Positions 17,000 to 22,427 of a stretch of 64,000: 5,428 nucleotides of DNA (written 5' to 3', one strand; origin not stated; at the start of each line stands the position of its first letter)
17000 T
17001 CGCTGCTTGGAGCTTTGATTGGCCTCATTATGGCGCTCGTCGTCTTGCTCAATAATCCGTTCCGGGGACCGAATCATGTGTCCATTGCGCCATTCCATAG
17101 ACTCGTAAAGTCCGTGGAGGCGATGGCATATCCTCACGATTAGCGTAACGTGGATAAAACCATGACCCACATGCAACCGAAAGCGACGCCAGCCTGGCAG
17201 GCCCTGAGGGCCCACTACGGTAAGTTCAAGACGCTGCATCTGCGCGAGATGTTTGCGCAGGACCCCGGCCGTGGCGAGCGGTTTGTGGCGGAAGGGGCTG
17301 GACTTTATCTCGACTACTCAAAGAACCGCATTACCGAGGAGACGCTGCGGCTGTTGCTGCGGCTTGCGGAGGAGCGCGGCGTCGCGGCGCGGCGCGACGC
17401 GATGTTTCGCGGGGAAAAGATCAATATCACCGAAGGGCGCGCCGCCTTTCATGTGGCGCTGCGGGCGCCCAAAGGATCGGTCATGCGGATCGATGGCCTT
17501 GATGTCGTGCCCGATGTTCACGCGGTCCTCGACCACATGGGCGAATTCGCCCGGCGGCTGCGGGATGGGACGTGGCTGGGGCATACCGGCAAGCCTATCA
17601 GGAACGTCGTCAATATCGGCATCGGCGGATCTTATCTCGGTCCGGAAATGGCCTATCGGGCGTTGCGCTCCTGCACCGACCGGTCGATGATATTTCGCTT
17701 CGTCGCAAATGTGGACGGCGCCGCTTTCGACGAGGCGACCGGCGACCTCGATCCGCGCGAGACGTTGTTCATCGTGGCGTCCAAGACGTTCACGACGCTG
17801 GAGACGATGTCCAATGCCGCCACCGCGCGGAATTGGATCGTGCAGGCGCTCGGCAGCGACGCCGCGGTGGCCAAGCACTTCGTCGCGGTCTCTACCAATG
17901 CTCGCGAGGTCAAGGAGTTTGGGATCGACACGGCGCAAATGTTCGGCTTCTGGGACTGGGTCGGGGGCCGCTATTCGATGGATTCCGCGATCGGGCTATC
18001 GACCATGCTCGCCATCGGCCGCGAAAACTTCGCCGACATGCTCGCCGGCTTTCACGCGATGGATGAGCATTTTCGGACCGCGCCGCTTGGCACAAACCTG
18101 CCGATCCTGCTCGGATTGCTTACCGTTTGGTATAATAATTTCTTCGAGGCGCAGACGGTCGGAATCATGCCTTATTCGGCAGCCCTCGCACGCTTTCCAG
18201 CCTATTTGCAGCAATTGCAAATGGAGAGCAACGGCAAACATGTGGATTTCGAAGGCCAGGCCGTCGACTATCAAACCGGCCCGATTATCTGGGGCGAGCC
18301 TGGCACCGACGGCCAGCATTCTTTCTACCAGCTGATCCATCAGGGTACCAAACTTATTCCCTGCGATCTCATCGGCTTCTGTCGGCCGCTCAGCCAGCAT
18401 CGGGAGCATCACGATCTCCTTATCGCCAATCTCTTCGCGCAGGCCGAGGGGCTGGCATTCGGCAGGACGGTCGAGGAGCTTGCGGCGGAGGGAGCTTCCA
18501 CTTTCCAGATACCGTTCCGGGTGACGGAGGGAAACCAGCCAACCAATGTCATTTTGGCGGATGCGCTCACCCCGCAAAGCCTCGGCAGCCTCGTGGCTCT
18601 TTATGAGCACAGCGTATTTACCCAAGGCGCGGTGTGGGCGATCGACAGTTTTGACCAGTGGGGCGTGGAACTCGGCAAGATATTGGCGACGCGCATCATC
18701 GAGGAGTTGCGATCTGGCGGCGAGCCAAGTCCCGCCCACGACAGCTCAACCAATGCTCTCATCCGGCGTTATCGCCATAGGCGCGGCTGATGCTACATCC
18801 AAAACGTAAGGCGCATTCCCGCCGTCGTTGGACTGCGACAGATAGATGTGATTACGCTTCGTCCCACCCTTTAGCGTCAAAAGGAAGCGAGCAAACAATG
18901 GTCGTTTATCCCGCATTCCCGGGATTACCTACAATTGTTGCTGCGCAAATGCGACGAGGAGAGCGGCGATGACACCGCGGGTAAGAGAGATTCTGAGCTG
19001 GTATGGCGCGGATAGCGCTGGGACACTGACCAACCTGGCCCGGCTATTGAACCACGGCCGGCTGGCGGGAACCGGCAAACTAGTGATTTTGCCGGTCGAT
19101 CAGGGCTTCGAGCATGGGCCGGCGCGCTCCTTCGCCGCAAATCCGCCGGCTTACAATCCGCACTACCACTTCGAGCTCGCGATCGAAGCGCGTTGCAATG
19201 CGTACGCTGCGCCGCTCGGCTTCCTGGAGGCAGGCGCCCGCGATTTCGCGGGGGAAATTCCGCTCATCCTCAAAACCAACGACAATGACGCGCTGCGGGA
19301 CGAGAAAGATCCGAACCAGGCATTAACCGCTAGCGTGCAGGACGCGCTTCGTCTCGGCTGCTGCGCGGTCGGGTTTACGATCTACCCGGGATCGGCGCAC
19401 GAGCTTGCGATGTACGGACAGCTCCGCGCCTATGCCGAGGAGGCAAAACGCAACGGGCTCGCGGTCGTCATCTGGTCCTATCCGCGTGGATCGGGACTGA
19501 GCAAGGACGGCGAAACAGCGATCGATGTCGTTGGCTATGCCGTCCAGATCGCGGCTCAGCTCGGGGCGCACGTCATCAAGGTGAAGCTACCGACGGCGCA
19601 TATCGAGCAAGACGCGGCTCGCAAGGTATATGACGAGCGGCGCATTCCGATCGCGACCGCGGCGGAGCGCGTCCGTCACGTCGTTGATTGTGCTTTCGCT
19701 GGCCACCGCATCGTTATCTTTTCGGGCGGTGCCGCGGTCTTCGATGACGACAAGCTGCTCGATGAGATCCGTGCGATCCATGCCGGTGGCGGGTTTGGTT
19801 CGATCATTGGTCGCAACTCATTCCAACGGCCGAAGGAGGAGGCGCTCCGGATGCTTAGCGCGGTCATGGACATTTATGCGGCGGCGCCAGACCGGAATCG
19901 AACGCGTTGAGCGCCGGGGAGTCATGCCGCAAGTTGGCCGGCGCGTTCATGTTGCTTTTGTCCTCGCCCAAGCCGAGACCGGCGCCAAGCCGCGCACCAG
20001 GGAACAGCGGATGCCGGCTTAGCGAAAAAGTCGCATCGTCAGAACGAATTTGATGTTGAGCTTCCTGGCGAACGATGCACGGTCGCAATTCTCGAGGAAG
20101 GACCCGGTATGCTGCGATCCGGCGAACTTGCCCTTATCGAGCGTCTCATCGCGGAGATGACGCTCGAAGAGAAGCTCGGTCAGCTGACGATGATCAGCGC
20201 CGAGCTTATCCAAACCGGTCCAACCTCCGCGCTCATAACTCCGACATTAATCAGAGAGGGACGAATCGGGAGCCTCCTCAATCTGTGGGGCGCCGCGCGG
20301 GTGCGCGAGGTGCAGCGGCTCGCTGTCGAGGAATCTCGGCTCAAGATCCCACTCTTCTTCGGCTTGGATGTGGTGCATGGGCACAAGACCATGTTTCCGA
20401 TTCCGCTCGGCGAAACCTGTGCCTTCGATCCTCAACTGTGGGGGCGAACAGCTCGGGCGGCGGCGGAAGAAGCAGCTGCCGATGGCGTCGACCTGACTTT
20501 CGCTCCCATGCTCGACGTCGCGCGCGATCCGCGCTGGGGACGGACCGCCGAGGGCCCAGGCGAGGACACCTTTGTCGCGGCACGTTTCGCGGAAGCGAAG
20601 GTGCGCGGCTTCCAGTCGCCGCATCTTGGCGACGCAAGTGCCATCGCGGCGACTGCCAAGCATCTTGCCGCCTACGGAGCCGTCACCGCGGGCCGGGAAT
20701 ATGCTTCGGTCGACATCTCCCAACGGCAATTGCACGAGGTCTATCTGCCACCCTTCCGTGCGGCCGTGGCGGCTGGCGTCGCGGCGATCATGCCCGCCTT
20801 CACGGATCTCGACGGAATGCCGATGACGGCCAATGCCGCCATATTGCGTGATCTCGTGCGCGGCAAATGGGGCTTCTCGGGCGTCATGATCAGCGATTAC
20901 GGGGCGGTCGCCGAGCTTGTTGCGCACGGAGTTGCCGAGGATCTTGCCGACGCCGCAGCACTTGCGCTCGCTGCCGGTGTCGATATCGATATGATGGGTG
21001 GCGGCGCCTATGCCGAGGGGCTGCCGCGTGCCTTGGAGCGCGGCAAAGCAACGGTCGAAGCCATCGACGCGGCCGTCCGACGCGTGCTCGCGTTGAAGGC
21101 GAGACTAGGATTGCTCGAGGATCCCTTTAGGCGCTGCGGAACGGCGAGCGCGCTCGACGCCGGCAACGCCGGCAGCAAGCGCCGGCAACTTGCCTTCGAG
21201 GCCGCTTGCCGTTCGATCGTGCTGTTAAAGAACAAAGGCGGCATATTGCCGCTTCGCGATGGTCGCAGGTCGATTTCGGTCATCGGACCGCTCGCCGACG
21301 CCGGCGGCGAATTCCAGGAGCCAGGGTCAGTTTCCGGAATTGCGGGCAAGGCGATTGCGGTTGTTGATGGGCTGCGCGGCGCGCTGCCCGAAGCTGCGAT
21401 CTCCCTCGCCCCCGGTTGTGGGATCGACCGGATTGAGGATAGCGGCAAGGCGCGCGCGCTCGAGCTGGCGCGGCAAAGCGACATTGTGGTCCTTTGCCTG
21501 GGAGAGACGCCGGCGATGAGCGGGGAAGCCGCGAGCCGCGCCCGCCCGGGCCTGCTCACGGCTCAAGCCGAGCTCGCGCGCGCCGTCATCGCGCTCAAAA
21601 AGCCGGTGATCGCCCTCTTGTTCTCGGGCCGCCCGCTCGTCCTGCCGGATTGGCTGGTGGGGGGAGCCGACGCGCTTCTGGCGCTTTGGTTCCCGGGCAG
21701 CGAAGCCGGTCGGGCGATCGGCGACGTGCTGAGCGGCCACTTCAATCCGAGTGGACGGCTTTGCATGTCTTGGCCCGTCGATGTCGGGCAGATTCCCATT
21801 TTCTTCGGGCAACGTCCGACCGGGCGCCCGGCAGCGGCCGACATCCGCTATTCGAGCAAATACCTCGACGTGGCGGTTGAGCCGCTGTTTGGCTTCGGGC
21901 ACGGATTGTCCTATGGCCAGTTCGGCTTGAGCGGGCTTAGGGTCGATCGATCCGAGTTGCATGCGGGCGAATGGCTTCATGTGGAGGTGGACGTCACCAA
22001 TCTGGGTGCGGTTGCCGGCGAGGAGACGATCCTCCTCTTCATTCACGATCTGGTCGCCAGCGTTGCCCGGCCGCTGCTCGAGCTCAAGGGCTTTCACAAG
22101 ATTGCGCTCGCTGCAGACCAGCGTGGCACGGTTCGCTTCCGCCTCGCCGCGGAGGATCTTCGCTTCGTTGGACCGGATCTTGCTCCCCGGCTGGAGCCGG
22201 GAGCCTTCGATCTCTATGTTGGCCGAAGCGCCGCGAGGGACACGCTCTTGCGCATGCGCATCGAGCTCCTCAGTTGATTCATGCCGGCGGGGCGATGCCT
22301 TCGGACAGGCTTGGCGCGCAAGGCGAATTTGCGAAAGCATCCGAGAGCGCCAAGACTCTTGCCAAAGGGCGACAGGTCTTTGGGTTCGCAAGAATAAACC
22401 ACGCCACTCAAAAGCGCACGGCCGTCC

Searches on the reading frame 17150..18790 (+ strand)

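Call 24: search_protein_families(library=pfam, proteins=[window:17150-18790:+], max_evalue=0.001)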
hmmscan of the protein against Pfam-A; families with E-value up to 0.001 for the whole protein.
window:17150-18790:+ (546 aa): 1 family
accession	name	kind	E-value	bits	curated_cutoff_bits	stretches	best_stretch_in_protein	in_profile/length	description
PF00342.24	PGI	-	1.1e-206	687.6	22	1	55-538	1-486/486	Phosphoglucose isomerase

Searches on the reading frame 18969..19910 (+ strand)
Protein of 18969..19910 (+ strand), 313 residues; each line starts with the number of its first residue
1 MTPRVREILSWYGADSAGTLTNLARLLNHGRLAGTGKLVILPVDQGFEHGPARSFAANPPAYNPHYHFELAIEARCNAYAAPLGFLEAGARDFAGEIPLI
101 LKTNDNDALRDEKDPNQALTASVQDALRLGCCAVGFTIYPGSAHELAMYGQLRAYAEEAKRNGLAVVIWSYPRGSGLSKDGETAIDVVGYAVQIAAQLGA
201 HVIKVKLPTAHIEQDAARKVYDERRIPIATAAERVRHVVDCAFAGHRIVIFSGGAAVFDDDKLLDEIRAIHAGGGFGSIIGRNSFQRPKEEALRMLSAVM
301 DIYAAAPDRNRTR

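Call 24: search_protein_families(library=pfam, proteins=[window:18969-19910:+], max_evalue=0.001)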
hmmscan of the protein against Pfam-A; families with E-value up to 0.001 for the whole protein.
window:18969-19910:+ (313 aa): 1 family
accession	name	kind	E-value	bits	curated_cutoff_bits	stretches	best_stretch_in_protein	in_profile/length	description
PF01791.15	DeoC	-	1.2e-32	113.9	23.8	1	39-287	2-229/229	DeoC/LacD family aldolase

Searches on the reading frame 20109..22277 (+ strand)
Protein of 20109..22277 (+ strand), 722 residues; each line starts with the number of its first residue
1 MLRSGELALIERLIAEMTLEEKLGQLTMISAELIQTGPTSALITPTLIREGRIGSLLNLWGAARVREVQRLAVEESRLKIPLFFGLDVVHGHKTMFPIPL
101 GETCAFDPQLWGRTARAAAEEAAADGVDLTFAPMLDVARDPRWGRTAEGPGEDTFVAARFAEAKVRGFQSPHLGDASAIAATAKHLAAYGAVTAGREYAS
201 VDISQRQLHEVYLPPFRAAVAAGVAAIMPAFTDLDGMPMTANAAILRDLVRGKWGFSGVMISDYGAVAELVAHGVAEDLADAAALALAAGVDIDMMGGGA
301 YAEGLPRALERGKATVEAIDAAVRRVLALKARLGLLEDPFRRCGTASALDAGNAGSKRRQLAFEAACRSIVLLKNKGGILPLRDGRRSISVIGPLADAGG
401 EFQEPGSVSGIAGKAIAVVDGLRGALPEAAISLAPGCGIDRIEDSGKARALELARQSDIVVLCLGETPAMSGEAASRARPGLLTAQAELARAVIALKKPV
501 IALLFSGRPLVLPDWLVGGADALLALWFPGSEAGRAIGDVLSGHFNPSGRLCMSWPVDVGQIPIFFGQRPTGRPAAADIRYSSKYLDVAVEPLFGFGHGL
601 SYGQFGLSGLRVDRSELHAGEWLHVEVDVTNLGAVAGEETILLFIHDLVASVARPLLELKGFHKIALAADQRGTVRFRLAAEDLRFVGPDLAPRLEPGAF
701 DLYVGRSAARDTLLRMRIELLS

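Call 24: search_protein_families(library=pfam, proteins=[window:20109-22277:+], max_evalue=0.001)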
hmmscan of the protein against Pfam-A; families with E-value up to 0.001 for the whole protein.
window:20109-22277:+ (722 aa): 3 families
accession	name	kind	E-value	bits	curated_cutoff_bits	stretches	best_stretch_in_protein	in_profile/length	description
PF00933.27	Glyco_hydro_3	-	5.3e-68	230.2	27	1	18-328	1-315/316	Glycosyl hydrolase family 3 N terminal domain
PF01915.27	Glyco_hydro_3_C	-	6.1e-44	150.8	31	1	370-602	1-200/200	Glycosyl hydrolase family 3 C-terminal domain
PF14310.12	Fn3-like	-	3e-16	59.7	25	1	639-708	1-71/71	Fibronectin type III-like domain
